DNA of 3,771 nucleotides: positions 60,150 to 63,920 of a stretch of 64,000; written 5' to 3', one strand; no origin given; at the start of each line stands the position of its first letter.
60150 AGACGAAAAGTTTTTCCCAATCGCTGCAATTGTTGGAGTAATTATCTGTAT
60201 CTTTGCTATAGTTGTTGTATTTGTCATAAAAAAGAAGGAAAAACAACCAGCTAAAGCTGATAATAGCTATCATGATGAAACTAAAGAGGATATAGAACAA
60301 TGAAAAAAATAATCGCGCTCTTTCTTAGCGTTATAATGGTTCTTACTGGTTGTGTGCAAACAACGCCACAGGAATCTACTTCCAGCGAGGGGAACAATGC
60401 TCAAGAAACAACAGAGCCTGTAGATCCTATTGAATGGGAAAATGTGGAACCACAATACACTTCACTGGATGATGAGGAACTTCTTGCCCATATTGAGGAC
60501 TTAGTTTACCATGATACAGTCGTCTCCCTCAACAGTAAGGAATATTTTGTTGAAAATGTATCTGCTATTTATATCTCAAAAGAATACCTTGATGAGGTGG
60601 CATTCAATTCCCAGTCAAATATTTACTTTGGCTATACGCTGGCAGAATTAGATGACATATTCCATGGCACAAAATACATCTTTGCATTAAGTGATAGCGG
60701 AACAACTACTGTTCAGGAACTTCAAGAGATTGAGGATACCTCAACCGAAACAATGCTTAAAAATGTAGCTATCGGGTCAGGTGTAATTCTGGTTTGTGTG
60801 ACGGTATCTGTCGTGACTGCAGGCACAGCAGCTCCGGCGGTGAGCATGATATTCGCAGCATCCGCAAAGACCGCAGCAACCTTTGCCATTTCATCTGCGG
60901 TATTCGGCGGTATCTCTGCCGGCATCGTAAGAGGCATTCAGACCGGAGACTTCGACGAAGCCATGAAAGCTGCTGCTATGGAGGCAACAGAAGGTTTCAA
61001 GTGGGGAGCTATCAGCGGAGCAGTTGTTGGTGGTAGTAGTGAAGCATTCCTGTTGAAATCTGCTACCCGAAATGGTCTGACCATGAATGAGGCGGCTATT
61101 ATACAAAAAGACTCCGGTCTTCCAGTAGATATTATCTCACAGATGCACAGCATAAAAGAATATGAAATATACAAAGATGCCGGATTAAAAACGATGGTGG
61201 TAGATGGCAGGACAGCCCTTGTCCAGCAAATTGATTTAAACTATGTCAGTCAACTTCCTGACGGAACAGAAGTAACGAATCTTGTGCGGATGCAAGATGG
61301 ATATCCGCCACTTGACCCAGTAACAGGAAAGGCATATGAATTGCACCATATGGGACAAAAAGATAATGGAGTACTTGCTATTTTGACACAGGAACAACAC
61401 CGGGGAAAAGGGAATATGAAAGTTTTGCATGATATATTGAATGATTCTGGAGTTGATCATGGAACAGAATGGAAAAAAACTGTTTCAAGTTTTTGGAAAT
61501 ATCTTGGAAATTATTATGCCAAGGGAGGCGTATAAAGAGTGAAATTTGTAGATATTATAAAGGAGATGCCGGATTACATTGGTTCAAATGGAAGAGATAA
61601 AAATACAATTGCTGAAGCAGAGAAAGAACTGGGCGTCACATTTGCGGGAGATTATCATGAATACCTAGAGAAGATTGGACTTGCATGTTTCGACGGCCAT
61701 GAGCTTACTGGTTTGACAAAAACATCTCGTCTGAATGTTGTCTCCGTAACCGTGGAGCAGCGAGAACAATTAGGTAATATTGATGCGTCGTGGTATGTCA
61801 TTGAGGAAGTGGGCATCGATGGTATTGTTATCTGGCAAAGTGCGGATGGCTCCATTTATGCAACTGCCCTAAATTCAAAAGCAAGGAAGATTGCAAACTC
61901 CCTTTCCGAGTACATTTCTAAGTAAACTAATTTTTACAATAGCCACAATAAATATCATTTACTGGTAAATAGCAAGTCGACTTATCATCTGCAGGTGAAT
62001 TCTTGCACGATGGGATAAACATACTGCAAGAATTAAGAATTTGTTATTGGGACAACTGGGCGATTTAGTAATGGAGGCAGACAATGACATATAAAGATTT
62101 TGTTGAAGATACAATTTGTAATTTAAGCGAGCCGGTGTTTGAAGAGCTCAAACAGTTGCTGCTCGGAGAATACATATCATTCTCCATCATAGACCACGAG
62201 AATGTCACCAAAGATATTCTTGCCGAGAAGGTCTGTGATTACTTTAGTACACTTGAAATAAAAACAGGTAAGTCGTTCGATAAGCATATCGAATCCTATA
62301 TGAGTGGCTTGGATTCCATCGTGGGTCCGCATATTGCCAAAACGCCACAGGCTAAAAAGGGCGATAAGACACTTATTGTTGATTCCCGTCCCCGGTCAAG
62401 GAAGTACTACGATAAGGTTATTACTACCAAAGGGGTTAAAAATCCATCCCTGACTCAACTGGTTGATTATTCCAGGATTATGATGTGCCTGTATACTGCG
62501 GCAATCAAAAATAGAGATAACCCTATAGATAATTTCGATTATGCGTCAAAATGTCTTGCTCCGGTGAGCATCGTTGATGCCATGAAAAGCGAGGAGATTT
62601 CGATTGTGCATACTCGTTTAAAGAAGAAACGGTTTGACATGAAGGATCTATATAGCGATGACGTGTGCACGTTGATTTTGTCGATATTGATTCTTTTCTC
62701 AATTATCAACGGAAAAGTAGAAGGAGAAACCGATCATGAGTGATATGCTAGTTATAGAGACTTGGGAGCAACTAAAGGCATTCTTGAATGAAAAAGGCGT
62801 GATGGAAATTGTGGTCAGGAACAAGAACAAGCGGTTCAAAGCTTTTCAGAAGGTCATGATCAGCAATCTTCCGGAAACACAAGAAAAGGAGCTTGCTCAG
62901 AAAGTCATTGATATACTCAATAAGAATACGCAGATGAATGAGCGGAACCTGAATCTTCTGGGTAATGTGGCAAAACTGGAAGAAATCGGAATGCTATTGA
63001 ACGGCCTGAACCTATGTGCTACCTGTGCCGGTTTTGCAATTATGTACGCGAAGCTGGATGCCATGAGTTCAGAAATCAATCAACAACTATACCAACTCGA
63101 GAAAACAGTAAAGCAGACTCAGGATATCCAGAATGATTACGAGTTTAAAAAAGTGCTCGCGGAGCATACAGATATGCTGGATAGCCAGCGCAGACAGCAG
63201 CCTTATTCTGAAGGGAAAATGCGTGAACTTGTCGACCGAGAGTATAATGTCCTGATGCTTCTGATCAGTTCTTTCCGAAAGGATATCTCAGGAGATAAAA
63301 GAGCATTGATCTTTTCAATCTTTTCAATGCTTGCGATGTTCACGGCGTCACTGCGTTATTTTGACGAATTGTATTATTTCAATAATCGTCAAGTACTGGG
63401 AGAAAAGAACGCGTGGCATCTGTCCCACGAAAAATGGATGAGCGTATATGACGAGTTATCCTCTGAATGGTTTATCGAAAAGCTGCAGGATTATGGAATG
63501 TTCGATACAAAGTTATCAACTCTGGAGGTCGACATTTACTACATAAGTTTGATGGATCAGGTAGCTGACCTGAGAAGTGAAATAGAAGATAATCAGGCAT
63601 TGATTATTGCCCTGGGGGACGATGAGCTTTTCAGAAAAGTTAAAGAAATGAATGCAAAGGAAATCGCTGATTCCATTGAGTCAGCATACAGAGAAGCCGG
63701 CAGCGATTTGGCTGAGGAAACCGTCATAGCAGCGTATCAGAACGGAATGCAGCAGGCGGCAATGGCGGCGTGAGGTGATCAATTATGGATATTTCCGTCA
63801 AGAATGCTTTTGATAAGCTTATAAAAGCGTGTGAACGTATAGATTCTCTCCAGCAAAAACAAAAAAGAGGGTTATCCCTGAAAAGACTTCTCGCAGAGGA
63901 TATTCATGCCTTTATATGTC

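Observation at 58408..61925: Candidate lipoprotein-tethered polymorphic toxin system in a monoderm bacterium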

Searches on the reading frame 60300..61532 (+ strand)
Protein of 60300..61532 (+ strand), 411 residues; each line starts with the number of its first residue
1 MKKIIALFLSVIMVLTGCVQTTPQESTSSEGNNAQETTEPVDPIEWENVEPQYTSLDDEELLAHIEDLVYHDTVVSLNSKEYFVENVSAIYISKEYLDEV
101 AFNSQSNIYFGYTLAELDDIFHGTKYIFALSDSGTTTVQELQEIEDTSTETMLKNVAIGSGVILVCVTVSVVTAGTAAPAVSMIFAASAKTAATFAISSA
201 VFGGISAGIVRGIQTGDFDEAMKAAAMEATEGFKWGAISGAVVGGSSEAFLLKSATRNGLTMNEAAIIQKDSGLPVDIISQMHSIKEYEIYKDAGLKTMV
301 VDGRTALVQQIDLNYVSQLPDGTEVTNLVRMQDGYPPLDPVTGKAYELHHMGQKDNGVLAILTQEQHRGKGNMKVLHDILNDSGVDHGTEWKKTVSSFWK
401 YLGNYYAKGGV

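Call 3: search_protein_families(library=pfam, proteins=[window:60300-61532:+], max_evalue=0.1)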
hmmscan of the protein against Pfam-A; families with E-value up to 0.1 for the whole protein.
window:60300-61532:+ (411 aa): 2 families
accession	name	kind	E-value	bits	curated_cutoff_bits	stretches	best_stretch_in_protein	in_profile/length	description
PF14411.12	LHH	-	2.1e-17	63.5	23.3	1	326-402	1-73/76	A nuclease of the HNH/ENDO VII superfamily with conserved LHH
PF20101.4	DUF6491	-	0.0073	16.8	27.5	1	1-62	1-62/138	Family of unknown function (DUF6491)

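Call 4: search_protein_families(library=ncbifam, proteins=[window:60300-61532:+], max_evalue=0.1)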
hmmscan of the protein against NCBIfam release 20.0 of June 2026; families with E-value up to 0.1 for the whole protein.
window:60300-61532:+ (411 aa): 5 families
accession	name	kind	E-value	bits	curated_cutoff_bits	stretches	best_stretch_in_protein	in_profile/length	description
NF041193.1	lipo_SP0191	subfamily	0.0004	20.5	75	1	1-38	1-36/190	SP0191 family lipoprotein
NF041428.1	TrsH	subfamily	0.0011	19.1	150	1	1-54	1-55/149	TrsH/TraH family protein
NF058647.1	lipo_LytA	equivalog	0.0014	18.8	110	1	1-37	1-36/107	acidic lipoprotein LytA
NF047408.1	SA0632_fam_LP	equivalog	0.0087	15.7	70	1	1-22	1-22/68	SA0632 family lipoprotein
NF058635.1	lipoprot_YvcA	equivalog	0.036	13.8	285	0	1-42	1-41/234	lipoprotein YvcA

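Call 8: find_homologous_proteins(query=window:60300-61532:+)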
Query window:60300-61532:+ (411 aa): 4270 proteins with E <= 0.001 among 8000 candidates; the best 120 are listed.
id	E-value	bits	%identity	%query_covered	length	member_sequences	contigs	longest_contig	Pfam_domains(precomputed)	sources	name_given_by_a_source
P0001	1.0e-254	863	96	100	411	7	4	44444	PF14411.13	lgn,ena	-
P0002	3.1e-207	706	78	100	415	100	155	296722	PF14411.13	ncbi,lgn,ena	-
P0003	1.2e-201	688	76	100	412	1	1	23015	PF14411.13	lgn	-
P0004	1.3e-200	684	76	100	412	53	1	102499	PF14411.13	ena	-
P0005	1.5e-197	674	76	100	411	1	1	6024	PF14411.13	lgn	-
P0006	1.7e-197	674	74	100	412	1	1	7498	PF14411.13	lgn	-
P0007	1.8e-197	674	76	100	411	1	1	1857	PF14411.13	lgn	-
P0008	2.2e-197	674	74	100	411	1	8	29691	PF14411.13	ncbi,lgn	-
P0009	3.0e-197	673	76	100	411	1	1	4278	PF14411.13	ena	-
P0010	4.7e-197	673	73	100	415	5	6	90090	PF14411.13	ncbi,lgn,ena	-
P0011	1.6e-196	671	76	100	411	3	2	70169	PF14411.13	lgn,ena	-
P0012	2.3e-196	671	76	100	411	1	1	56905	PF14411.13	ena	-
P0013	2.3e-195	667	75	100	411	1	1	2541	PF14411.13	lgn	-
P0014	2.0e-193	661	73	100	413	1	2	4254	PF14411.13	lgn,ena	-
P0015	2.3e-192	657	72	100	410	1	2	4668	PF14411.13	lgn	-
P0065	3.8e-182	624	71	100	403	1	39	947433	PF14411.13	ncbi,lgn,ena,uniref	ncbi:HNH/ENDO VII family nuclease [Blautia sp. JLR.GB0024]|uniref:HNH/ENDO VII family nuclease n=1 T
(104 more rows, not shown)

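Call 18: find_encoding_contigs(protein=P0002, flank=10000, max_places=4)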
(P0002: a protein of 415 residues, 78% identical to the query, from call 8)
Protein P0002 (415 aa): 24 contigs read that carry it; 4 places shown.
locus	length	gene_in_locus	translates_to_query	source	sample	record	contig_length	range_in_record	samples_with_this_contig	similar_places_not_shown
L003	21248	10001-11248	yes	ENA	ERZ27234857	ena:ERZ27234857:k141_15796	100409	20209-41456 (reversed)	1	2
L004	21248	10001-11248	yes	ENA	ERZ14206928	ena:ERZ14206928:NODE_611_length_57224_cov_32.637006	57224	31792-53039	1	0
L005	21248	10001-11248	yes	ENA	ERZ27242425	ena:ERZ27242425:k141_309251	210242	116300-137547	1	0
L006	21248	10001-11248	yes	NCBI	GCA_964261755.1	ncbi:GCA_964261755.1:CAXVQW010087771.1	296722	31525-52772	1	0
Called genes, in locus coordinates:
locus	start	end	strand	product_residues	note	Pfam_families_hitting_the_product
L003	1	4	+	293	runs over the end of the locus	PF00701:DHDPS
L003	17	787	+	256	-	PF01113:DapB_N, PF05173:DapB_C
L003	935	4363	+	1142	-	PF02811:PHP, PF07733:DNA_pol3_alpha, PF17657:DNA_pol3_finger, PF14579:HHH_6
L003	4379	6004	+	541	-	PF01938:TRAM (weak), PF05958:tRNA_U5-meth_tr, PF05175:MTS (weak), PF13847:Methyltransf_31, PF13649:Methyltransf_25 (weak)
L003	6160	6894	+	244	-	-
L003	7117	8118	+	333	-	PF13280:WYL, PF25583:WCX (weak)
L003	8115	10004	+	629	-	-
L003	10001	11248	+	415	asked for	PF14411:LHH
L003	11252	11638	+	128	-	PF14567:SUKH_5, PF09346:SMI1_KNR4 (weak), PF14568:SUKH_6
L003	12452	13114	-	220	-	PF04542:Sigma70_r2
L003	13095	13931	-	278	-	PF01381:HTH_3, PF12844:HTH_19 (faint), PF13443:HTH_26, PF13560:HTH_31 (faint)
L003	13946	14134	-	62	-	PF12728:HTH_17 (weak)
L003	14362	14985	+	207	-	PF01807:Zn_ribbon_DnaG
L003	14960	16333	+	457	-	PF19263:DUF5906, PF03288:Pox_D5 (weak)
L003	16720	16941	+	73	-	-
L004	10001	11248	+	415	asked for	PF14411:LHH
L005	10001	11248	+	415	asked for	PF14411:LHH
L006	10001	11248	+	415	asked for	PF14411:LHH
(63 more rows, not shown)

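Call 19: find_encoding_contigs(protein=P0065, flank=10000, max_places=3)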
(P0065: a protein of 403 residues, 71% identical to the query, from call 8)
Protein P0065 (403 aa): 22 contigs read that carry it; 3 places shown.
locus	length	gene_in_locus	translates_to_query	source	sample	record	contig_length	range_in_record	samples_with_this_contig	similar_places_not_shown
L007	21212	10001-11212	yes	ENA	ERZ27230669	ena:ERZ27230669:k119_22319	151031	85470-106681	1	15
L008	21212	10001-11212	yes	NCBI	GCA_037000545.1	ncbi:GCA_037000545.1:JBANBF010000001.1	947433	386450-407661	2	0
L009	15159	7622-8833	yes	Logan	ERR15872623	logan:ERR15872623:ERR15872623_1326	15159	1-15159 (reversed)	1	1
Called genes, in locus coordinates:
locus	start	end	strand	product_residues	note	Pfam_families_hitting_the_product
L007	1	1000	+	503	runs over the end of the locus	PF00497:SBP_bac_3, PF00528:BPD_transp_1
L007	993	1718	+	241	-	PF02463:SMC_N, PF00005:ABC_tran, PF13304:AAA_21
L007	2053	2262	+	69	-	PF02920:Integrase_DNA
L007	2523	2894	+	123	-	PF14198:TnpV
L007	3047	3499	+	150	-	-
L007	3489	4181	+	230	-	-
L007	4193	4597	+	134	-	-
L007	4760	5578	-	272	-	PF12844:HTH_19, PF13560:HTH_31, PF01381:HTH_3, PF13443:HTH_26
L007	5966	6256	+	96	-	-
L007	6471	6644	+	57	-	PF19807:DUF6290 (weak)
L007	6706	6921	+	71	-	-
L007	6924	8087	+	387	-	PF03193:RsgA_GTPase (weak), PF00735:Septin, PF01926:MMR_HSR1, PF04548:AIG1 (weak), PF05128:DUF697 (weak)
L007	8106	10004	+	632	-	-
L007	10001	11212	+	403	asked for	PF14411:LHH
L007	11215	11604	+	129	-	PF14567:SUKH_5, PF09346:SMI1_KNR4 (weak), PF14568:SUKH_6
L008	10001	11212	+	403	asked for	PF14411:LHH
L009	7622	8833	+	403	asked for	PF14411:LHH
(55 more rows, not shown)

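Call 30: search_protein_families(library=padloc, proteins=[window:60300-61532:+], max_evalue=0.01)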
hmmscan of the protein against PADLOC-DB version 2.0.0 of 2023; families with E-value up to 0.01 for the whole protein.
window:60300-61532:+ (411 aa): 0 families

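Call 36: predict_structure(alignment_id=A2)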
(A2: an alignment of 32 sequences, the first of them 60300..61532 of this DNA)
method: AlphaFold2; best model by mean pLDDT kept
length: 411 residues; sequences in the alignment: 32
mean_pLDDT: 54.8   pTM: 0.40
mean pLDDT of the five models: 54.8, 50.7, 50.3, 49.4, 49.3
residues with pLDDT >= 90: 45; 70-90: 91; 50-70: 64; < 50: 211
segments of 3 or more residues with pLDDT < 50: 1-3, 15-49, 55-58, 77-119, 123-185, 187-190, 192-250
pLDDT, mean of each block of 10 residues (from residue 1): 55 46 28 29 35 53 56 50 40 39 34 46 42 34 28 29 45 31 46 41 22 28 29 25 34 62 65 75 83 82 82 91 93 93 90 77 87 76 71 89 85 53
secondary structure, 60 per line:
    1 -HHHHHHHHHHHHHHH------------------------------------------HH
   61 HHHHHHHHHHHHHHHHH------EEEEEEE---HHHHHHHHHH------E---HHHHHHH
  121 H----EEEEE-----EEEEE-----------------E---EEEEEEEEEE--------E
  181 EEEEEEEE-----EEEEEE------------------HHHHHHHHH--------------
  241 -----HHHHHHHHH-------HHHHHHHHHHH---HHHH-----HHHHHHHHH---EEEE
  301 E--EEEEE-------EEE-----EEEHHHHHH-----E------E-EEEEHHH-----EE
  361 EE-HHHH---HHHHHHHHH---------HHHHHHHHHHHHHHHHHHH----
elements in order: H2-16 H59-77 E84-90 H94-103 H114-121 E126-130 E136-140 E162-171 E180-188 E194-199 H218-226 H246-254 H262-272 H276-279 H285-293 E297-301 E304-308 E316-318 E324-326 H327-332 E347-350 E359-362 H364-367 H371-379 H389-407

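Call 67: search_protein_families(library=phrogs, proteins=[window:60300-61532:+], max_evalue=0.01)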
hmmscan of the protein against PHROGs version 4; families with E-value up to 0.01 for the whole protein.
window:60300-61532:+ (411 aa): 1 family
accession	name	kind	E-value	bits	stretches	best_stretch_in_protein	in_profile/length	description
phrog_342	-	head and packaging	0.0087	15.1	1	169-250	331-411/1235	internal virion protein with endolysin domain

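Call 75: fold_search(model_id=the predicted structure, library=pdb)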
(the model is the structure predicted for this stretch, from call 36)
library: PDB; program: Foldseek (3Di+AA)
matches with E <= 10: 164; with E <= 0.001: 0
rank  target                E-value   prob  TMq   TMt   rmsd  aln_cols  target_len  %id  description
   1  8wt4_A                3.0e-01  0.06  0.08  0.17  16.6       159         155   12  Crystal structure of DL-endopeptidase CwlO complexed with IseA (released 2024-07-03)
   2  9gb5_k                4.5e-01  0.06  0.09  0.09  18.2       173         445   11  Contracted phiCD508 neck (released 2025-03-26)
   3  8zkk_A                5.0e-01  0.02  0.09  0.07  29.1       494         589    8  Portal-tail of Vibrio cholerae typing phage mature VP1 (released 2024-08-14)
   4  9gb3_A                7.1e-01  0.04  0.10  0.09  18.6       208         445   10  Extended phiCD508 portal (released 2025-03-26)
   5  4k15_A                9.4e-01  0.03  0.06  0.15  18.4       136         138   11  2.75 Angstrom Crystal Structure of Hypothetical Protein lmo2686 from Listeria monocytogenes EGD-e (released 2013-04-17)
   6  4hc1_H                1.3e+00  0.04  0.07  0.11  18.6       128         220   12  Crystal structure of a loop deleted mutant of human MAdCAM-1 D1D2 complexed with Fab 10G3 (released 2013-01-23)
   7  9e9c_d                1.3e+00  0.02  0.08  0.10  21.2       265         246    9  Mouse mitoribosome large subunit assembly intermediate bound to NSUN4, METRF4, GTPBP7, GTPBP10 and the MALSU1-L0R8F8-m (released 2025-08-06)
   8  6zm6_d                1.4e+00  0.03  0.08  0.11  25.2       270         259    7  Human mitochondrial ribosome in complex with mRNA, A/A tRNA and P/P tRNA (released 2021-01-13)
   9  3cyg_A                1.6e+00  0.04  0.08  0.14  18.5       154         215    8  Crystal structure of an uncharacterized protein from Fervidobacterium nodosum Rt17-B1 (released 2008-05-13)
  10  9hcf_d                1.6e+00  0.02  0.07  0.10  21.1       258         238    9  Mouse mitoribosome large subunit assembly intermediate bound to NSUN4, METRF4, GTPBP7, GTPBP10 and the MALSU-L0R8F8-mt (released 2025-07-09)
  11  9pl2_B                1.6e+00  0.08  0.12  0.33  13.8       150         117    8  Crystal structure of a SnoaL-like domain-containing protein from Mycobacterium ulcerans (released 2025-07-23)
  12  7s5n_F                1.6e+00  0.08  0.12  0.32  13.9       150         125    8  Crystal Structure of a Putative uncharacterized protein from Mycobacterium marinum (released 2021-09-22)
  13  6vlz_d                1.7e+00  0.03  0.10  0.13  24.0       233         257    5  Structure of the human mitochondrial ribosome-EF-G1 complex (ClassI) (released 2020-08-05)
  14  6i9r_d                2.0e+00  0.02  0.07  0.12  24.6       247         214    8  Large subunit of the human mitochondrial ribosome in complex with Virginiamycin M and Quinupristin (released 2020-07-08)
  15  4fl9                  2.1e+00  0.04  0.07  0.05  16.6       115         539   12  Crystal Structure of bovine hsc70(aa1-554)E213A/D214A at 1.9A Resolution (released 2013-10-02)
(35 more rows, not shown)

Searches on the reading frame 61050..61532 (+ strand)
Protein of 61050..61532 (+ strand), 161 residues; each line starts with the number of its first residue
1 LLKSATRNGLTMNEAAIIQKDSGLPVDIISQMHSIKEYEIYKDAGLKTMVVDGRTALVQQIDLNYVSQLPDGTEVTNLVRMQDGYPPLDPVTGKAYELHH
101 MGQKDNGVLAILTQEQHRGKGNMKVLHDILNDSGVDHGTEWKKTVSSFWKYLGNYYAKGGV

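Call 66: search_solved_structures(query=window:61050-61532:+, max_evalue=1, show_alignments=1)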
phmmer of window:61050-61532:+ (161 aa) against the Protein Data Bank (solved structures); distinct sequences matched with E-value up to 1: 0.

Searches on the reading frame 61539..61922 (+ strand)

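Call 3: search_protein_families(library=pfam, proteins=[window:61539-61922:+], max_evalue=0.1)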
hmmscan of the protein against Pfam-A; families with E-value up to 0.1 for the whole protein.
window:61539-61922:+ (128 aa): 3 families
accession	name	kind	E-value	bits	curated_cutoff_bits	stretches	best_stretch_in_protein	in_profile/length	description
PF14567.11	SUKH_5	-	6.9e-13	49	27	1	6-127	4-138/142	SMI1-KNR4 cell-wall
PF14568.11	SUKH_6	-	2.7e-09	38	27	1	23-126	3-119/119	SMI1-KNR4 cell-wall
PF09346.15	SMI1_KNR4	-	2.5e-06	28.6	25.4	1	21-127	4-124/125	SMI1 / KNR4 family (SUKH-1)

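Call 4: search_protein_families(library=ncbifam, proteins=[window:61539-61922:+], max_evalue=0.1)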
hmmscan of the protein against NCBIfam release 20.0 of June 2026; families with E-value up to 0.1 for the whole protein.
window:61539-61922:+ (128 aa): 0 families

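Call 30: search_protein_families(library=padloc, proteins=[window:61539-61922:+], max_evalue=0.01)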
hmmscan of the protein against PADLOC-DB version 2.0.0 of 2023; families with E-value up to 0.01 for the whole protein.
window:61539-61922:+ (128 aa): 0 families

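Call 67: search_protein_families(library=phrogs, proteins=[window:61539-61922:+], max_evalue=0.01)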
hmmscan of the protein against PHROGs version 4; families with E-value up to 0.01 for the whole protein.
window:61539-61922:+ (128 aa): 1 family
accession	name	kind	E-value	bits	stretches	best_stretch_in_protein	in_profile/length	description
phrog_12298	-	moron, auxiliary metabolic gene and host takeover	0.0061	17.5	1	85-122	63-101/156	membrane associated protein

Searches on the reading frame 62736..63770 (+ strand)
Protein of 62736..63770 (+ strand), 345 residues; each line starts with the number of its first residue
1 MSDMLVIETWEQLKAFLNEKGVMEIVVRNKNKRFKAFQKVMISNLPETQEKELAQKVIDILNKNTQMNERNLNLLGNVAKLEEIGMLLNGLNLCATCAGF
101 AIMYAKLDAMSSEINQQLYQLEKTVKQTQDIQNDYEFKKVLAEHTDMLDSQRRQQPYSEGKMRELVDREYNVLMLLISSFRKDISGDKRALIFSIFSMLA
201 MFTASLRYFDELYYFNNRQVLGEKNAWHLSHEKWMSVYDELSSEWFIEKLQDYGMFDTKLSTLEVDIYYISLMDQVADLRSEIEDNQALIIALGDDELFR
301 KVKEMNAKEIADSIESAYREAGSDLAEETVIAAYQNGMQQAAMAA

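Call 3: search_protein_families(library=pfam, proteins=[window:62736-63770:+], max_evalue=0.1)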
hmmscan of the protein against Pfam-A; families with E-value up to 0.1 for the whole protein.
window:62736-63770:+ (345 aa): 0 families

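Call 4: search_protein_families(library=ncbifam, proteins=[window:62736-63770:+], max_evalue=0.1)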
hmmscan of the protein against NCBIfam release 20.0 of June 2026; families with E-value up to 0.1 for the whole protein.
window:62736-63770:+ (345 aa): 2 families
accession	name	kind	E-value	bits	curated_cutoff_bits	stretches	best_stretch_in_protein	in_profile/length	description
NF041353.1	XopO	subfamily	0.0033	17.5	300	1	275-328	151-202/218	XopO/AvrRps4 family type III secretion system effector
NF045944.1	ResRegRpaBCyano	equivalog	0.071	12.5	330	0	113-185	103-174/229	response regulator transcription factor RpaB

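Call 30: search_protein_families(library=padloc, proteins=[window:62736-63770:+], max_evalue=0.01)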
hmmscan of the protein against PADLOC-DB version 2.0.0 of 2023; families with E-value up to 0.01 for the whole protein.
window:62736-63770:+ (345 aa): 1 family
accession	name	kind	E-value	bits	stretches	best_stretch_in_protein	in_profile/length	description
PDLC04114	JukB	-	1.4e-08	32.6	1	74-138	87-151/323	-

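Call 67: search_protein_families(library=phrogs, proteins=[window:62736-63770:+], max_evalue=0.01)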
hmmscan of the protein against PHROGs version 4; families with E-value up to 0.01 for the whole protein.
window:62736-63770:+ (345 aa): 0 families
